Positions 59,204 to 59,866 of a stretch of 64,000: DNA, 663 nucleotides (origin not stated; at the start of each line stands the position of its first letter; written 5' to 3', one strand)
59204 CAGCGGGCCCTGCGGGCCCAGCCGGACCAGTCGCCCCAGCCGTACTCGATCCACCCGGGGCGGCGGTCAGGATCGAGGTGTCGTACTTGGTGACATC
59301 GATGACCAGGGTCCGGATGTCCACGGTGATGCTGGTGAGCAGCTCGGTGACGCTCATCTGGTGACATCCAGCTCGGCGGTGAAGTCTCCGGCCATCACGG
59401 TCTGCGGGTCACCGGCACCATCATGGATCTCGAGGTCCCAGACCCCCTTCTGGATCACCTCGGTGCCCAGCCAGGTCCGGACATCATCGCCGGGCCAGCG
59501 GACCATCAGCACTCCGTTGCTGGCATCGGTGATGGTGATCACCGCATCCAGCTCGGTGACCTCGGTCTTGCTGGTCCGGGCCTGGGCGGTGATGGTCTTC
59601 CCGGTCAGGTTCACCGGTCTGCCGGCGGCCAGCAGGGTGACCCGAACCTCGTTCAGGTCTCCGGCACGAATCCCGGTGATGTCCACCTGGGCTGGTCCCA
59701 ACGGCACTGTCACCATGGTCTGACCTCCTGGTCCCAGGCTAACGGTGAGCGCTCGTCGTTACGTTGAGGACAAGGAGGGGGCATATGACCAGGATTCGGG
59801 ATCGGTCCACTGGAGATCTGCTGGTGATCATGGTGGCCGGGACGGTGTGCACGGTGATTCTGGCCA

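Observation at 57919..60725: Second collagen-like/LamG fibre locus, divergently arranged and remote from the tail operon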

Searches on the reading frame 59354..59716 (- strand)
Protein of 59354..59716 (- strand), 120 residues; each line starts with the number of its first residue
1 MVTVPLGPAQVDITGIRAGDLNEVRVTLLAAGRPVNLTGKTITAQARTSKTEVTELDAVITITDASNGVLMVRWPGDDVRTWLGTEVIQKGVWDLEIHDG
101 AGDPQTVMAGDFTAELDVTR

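Call 4: search_protein_families(library=pfam, proteins=[window:59354-59716:-], max_evalue=0.1)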
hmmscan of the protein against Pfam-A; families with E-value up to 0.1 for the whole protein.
window:59354-59716:- (120 aa): 1 family
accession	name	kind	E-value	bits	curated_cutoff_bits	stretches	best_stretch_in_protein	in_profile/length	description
PF10651.15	BppU_N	-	0.047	13.8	23.1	1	13-75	20-82/142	BppU N-terminal domain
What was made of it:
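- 59354..59716 (-): P1: a stand-alone 120-aa Ig-like beta-sandwich, the likely fibre anchor or collar subunit (T5 p132 / BppU N-terminal domain type). Pfam BppU_N is below threshold (13.8 bits, call 4).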

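Call 7: search_protein_families(library=phrogs, proteins=[window:59354-59716:-], max_evalue=0.01)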
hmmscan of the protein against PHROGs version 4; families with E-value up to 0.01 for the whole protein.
window:59354-59716:- (120 aa): 3 families
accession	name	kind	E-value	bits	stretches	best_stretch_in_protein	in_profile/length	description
phrog_1084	-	unknown function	3e-13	50.9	1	11-120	8-116/123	unknown function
phrog_29002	-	tail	0.0053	16.1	1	18-71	25-81/702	minor tail protein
phrog_6183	-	tail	0.0066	16.3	1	17-75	29-90/381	minor tail protein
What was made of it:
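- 59354..59716 (-): PHROG phrog_1084, E = 3e-13 (call 7).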

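Call 8: find_encoding_contigs(protein=window:59354-59716:-, flank=10000, max_places=6)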
Protein window:59354-59716:- (120 aa): 18 contigs read that carry it; 6 places shown.
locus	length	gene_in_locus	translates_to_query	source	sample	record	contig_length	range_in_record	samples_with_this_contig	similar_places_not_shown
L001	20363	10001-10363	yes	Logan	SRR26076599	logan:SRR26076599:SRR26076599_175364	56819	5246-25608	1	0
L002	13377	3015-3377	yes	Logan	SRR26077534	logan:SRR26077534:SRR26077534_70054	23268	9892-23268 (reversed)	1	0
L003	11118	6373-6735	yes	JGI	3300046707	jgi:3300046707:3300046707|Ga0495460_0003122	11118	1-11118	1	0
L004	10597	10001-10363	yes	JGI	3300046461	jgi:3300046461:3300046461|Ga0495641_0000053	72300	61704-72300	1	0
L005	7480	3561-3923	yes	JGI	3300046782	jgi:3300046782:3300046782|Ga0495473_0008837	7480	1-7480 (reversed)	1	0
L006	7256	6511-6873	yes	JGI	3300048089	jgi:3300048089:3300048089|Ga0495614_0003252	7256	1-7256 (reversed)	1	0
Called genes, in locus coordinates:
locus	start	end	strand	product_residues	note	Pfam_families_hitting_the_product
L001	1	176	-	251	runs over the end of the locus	-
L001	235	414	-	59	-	-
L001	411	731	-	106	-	-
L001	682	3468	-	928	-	PF02811:PHP, PF07733:DNA_pol3_alpha, PF17657:DNA_pol3_finger, PF14579:HHH_6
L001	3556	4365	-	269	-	-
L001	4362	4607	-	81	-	-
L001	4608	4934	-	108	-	-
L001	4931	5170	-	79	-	-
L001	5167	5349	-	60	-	-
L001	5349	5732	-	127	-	-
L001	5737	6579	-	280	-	PF01807:Zn_ribbon_DnaG (weak), PF13155:Toprim_2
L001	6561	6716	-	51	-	-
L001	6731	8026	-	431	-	PF03796:DnaB_C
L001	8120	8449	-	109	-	-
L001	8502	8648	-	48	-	-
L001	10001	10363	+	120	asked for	-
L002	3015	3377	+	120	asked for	-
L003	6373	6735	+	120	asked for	-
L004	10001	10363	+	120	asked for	-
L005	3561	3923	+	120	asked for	-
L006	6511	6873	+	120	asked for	-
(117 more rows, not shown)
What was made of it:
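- Gene callers on six contigs chose the other frame (call 8).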

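Call 10: search_dna_similar(query=window:59354-59716:-, collection=phages, mode=protein, max_rows=30, max_evalue=0.001)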
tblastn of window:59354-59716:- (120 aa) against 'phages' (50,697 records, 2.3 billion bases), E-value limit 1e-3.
Records with a match: 4; places in all: 4; records where one place covers at least 80% of the query: 2.
Best place of each record, by identity: <60% 4.
By first word of the organism name: Roseobacter 2; Streptomyces 1; Vibrio 1.
By host as written in the record: Roseobacter denitrificans OCh114 2; Streptomyces viridochromogenes DSM40736 1; Vibrio harveyi 1.
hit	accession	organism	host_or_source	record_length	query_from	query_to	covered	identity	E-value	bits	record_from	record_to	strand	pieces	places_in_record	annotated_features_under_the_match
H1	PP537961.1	Streptomyces phage Francob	Streptomyces viridochromogenes DSM40736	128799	8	120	94%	33.3%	3e-4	44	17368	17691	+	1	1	28: hypothetical protein | 29: hypothetical protein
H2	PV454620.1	Vibrio phage V6Aob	Vibrio harveyi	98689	18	120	86%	31.8%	7e-4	43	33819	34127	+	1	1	V6000036: hypothetical protein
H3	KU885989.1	Roseobacter phage RD-1410W1-01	Roseobacter denitrificans OCh114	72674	32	87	47%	39.3%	8e-4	43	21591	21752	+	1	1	virion protein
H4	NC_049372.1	Roseobacter phage RD-1410W1-01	Roseobacter denitrificans OCh114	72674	32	87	47%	39.3%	8e-4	43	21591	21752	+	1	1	virion protein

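Call 22: get_annotated_region(hit=H1, flank=6000)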
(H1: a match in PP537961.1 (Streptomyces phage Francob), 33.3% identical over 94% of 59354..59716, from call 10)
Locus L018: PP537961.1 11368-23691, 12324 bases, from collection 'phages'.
description: Streptomyces phage Francob, complete genome.
organism: Streptomyces phage Francob (NCBI taxid 3137296)
taxonomy: Viruses
host: Streptomyces viridochromogenes DSM40736; source: soil; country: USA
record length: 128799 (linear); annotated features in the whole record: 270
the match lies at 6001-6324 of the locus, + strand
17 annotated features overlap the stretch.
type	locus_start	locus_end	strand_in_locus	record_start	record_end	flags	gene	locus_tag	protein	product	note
CDS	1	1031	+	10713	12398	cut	22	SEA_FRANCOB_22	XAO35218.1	hypothetical protein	-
CDS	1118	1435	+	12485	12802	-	23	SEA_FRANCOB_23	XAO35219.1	hypothetical protein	-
CDS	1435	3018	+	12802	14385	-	24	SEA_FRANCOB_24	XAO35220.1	portal protein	-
CDS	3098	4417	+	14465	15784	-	25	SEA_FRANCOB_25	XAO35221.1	capsid maturation protease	-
CDS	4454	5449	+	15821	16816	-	26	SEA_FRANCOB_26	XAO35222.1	major capsid protein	-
CDS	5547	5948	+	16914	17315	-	27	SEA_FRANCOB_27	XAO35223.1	hypothetical protein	-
CDS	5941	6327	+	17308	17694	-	28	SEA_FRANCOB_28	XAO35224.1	hypothetical protein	-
CDS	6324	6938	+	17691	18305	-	29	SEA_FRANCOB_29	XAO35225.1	hypothetical protein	-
CDS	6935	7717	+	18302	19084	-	30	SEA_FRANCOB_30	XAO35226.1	hypothetical protein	-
CDS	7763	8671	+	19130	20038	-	31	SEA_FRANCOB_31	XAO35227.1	head-to-tail adaptor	-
CDS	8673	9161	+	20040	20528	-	32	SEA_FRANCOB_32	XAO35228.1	head-to-tail stopper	-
CDS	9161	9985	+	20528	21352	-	33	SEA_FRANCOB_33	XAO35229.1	hypothetical protein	-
CDS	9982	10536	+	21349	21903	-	34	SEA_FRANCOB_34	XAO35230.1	tail terminator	-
CDS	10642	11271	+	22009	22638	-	35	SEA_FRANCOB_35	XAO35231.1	major tail protein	-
CDS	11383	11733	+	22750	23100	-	36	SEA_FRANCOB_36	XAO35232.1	tail assembly chaperone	-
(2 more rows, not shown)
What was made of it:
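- In Francob the trio lies between the capsid gene and the head-tail adaptor gene (call 22). In Francob the homologous trio lies between the major capsid protein gene and the head-to-tail adaptor gene (call 22).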

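Call 25: find_homologous_proteins(query=window:59354-59716:-, max_evalue=0.001)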
Query window:59354-59716:- (120 aa): 107 proteins with E <= 0.001 among 138 candidates.
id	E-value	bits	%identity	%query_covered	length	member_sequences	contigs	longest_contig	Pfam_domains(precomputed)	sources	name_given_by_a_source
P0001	1.9e-70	252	100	100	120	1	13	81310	-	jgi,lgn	jgi:hypothetical protein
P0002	4.6e-45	170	67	100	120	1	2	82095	-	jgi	jgi:hypothetical protein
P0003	3.5e-44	168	65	100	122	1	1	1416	-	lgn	-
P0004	6.0e-44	167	65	100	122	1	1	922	-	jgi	jgi:hypothetical protein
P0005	8.1e-43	163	65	100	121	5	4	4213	-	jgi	jgi:hypothetical protein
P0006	9.7e-43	163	65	100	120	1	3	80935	-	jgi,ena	jgi:hypothetical protein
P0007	9.8e-43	163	68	100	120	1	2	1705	-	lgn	-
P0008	1.6e-41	159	63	100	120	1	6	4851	-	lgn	-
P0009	1.9e-41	159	62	100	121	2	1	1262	-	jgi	jgi:hypothetical protein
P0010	6.9e-41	157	67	100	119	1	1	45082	-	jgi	jgi:hypothetical protein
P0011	7.3e-41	157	63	100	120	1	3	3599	-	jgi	jgi:hypothetical protein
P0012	2.8e-40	155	63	99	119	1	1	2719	-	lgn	-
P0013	8.2e-40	153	59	100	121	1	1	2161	-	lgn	-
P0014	8.6e-40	153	61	100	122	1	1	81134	-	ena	-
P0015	2.6e-39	152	61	100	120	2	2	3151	-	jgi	jgi:hypothetical protein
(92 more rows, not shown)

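Call 28: find_encoding_contigs(protein=P0002, flank=10000, max_places=2)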
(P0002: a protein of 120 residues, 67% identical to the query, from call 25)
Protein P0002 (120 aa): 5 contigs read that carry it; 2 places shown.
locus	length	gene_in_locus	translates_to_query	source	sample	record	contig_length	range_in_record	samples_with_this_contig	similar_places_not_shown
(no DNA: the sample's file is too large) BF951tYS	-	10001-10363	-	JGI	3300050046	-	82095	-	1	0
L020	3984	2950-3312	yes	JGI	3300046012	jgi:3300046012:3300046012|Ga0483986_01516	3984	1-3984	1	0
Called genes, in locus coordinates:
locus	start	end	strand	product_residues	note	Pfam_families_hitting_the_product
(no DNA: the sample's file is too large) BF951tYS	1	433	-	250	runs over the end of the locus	-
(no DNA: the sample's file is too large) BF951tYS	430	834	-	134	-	-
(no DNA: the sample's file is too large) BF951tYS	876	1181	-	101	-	-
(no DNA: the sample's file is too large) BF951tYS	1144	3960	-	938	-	PF02811:PHP, PF07733:DNA_pol3_alpha, PF17657:DNA_pol3_finger, PF14579:HHH_6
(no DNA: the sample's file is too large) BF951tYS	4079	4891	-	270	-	-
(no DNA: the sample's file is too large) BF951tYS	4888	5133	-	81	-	-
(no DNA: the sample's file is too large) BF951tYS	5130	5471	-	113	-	-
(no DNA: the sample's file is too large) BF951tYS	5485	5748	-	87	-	-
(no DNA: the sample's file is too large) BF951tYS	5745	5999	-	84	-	-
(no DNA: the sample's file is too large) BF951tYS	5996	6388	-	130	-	-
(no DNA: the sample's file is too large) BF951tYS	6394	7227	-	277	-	PF01807:Zn_ribbon_DnaG (weak), PF13155:Toprim_2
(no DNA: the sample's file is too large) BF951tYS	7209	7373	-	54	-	-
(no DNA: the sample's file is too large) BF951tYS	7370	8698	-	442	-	PF03796:DnaB_C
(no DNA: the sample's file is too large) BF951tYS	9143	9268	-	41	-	-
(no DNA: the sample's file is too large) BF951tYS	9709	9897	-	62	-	-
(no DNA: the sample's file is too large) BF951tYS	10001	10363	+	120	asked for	-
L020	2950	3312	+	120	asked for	-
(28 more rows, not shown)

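Call 34: predict_structure(alignment_id=A1)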
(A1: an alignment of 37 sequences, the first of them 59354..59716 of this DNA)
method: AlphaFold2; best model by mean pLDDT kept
length: 120 residues; sequences in the alignment: 37
mean_pLDDT: 93.6   pTM: 0.83
mean pLDDT of the five models: 93.6, 92.9, 92.2, 92.1, 89.0
residues with pLDDT >= 90: 102; 70-90: 15; 50-70: 3; < 50: 0
segments of 3 or more residues with pLDDT < 50: none
pLDDT, mean of each block of 10 residues (from residue 1): 87 95 96 95 96 95 98 97 93 95 92 85
secondary structure, 60 per line:
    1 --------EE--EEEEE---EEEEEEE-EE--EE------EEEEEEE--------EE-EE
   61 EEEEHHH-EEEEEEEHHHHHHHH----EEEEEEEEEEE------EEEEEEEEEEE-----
elements in order: E13-17 E21-27 E41-47 E59-64 E69-75 H76-83 E88-98 E105-115
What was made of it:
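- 59354..59716 (-): AF2 model pLDDT 93.6 (call 34).
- On BppU_N / T5 p132 (LtfC) fibre-anchor domain (P1): AF2 pLDDT 93.6 (call 34).
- Checked: P1, 59354-59716(-), 120 aa. The AF2 model is all-beta (call 34).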

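Call 37: fold_search(model_id=the predicted structure, library=pdb)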
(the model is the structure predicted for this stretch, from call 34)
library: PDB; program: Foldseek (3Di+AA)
matches with E <= 10: 1737; with E <= 0.001: 14
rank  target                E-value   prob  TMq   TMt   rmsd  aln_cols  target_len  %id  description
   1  7qg9_L                1.3e-07  1.00  0.70  0.61   4.3       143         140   14  Tail tip of siphophage T5 : common core proteins (released 2022-12-21)
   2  8hqz_T                1.8e-07  1.00  0.73  0.65   3.0       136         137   19  Baseplate of DT57C bacteriophage in the full state (released 2023-12-13)
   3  8hqz_Q                2.1e-07  1.00  0.71  0.62   3.6       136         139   20  Baseplate of DT57C bacteriophage in the full state (released 2023-12-13)
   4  7qg9_J                5.8e-07  1.00  0.66  0.59   4.8       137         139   15  Tail tip of siphophage T5 : common core proteins (released 2022-12-21)
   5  9m8o_P                1.5e-05  1.00  0.65  0.52   4.1       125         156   14  Cryo-EM structure of bacteriophage NF5 baseplate (released 2025-12-17)
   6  4v96_AH               7.0e-05  1.00  0.52  0.25   5.7       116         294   18  The structure of a 1.8 MDa viral genome injection device suggests alternative infection mechanisms (released 2014-07-09)
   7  3uh8                  1.8e-04  1.00  0.44  0.44   6.4       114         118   18  N-terminal domain of phage TP901-1 ORF48 (released 2012-05-30)
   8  4v96_AE               2.0e-04  1.00  0.51  0.24   5.9       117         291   17  The structure of a 1.8 MDa viral genome injection device suggests alternative infection mechanisms (released 2014-07-09)
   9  4v96_AB               2.2e-04  1.00  0.53  0.26   4.8       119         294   18  The structure of a 1.8 MDa viral genome injection device suggests alternative infection mechanisms (released 2014-07-09)
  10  8zdo_a                2.3e-04  1.00  0.61  0.26   3.5       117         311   16  Cryo-EM structure of Mycobacteriophage Douge baseplate (gp13, gp17, gp23, gp16, gp18 and gp20) (released 2025-06-25)
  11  9djw_n                4.6e-04  1.00  0.43  0.46   5.8       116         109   12  X-ray crystal structure of TNFa-VNAR D1 complex (released 2025-09-10)
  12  4v96_AL               4.9e-04  1.00  0.57  0.27   4.8       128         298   17  The structure of a 1.8 MDa viral genome injection device suggests alternative infection mechanisms (released 2014-07-09)
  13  9m8o_Q                5.8e-04  1.00  0.61  0.49   4.6       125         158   14  Cryo-EM structure of bacteriophage NF5 baseplate (released 2025-12-17)
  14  4v96_AA               8.1e-04  1.00  0.54  0.25   5.8       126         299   17  The structure of a 1.8 MDa viral genome injection device suggests alternative infection mechanisms (released 2014-07-09)
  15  9djw_1                1.3e-03  1.00  0.44  0.49   5.3       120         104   11  X-ray crystal structure of TNFa-VNAR D1 complex (released 2025-09-10)
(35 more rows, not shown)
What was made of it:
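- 59354..59716 (-): Best Foldseek PDB matches: T5 tail-tip chains 7qg9_L/J (E = 1.3e-7, TM 0.70), DT57C baseplate 8hqz_T/Q, TP901-1 BppU N-domain 3uh8/4v96, and Douge baseplate 8zdo_a (call 37).
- On BppU_N / T5 p132 (LtfC) fibre-anchor domain (P1): Foldseek matches: 7qg9_L E = 1.3e-7, TM 0.70; 8hqz_T TM 0.73; 3uh8 E = 1.8e-4 (call 37).
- Closest known: Phage T5 collar protein p132. Same: P1 has the same Ig-like fold and about the same size: 120 aa against 140 aa, Foldseek E = 1.3e-7, TM 0.70 (call 37).
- Closest known: TP901-1/Tuc2009 BppU. Same: The same N-terminal anchor fold (3uh8, 4v96, 8zdo_a; call 37).
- P1 fold matches: T5 p132 (E = 1.3e-7, TM 0.70), DT57C, BppU and Douge baseplate proteins (call 37). 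There are weak Foldseek hits to Bas63 connector chains (call 37). The best structural matches are all tail-tip or baseplate fibre anchors: T5, DT57C, NF5, TP901-1 and Douge (call 37).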

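Call 55: search_solved_structures(query=A1, max_evalue=10)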
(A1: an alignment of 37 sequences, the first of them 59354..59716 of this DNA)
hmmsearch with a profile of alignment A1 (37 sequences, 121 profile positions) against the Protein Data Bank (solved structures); distinct sequences matched with E-value up to 10: 9.
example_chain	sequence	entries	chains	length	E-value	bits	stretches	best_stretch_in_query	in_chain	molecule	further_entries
12fa_A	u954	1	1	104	0.0034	20.6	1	35-91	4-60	ESAT-6-like protein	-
7qg9_R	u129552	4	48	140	0.011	18.9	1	30-87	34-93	L-shaped tail fiber protein p132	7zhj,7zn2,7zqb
4m20_A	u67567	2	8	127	0.48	13.6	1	88-114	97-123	Uncharacterized protein | thioesterase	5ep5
4ybv_A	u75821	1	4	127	0.48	13.6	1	88-114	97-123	Uncharacterized protein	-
2cxh_A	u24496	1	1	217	0.49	13.6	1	31-84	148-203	Probable brix-domain ribosomal biogenesis protein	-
7xl7_A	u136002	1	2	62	0.5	13.6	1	66-99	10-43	Uncharacterized protein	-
9q5u_A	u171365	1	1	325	0.77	13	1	8-69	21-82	RTX protein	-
8c38_C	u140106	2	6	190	2.8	11.2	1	36-85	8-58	Capsid protein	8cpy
1cwp_A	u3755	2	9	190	2.8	11.2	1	36-85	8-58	Coat protein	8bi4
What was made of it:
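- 59354..59716 (-): The A1 profile hits 'L-shaped tail fiber protein p132' at E = 0.011 (call 55).
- On BppU_N / T5 p132 (LtfC) fibre-anchor domain (P1): The PDB profile hit to p132 is only E = 0.011 (call 55).
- Closest known: Phage T5 collar protein p132. Different: Sequence similarity is marginal (profile E = 0.011, call 55).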

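Call 58: search_protein_families(library=ncbifam, proteins=[window:59354-59716:-], max_evalue=0.01)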
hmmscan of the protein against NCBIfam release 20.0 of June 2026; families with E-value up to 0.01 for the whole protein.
window:59354-59716:- (120 aa): 0 families

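Call 59: search_protein_families(library=padloc, proteins=[window:59354-59716:-], max_evalue=0.01)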
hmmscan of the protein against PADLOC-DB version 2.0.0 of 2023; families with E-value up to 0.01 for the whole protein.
window:59354-59716:- (120 aa): 0 families
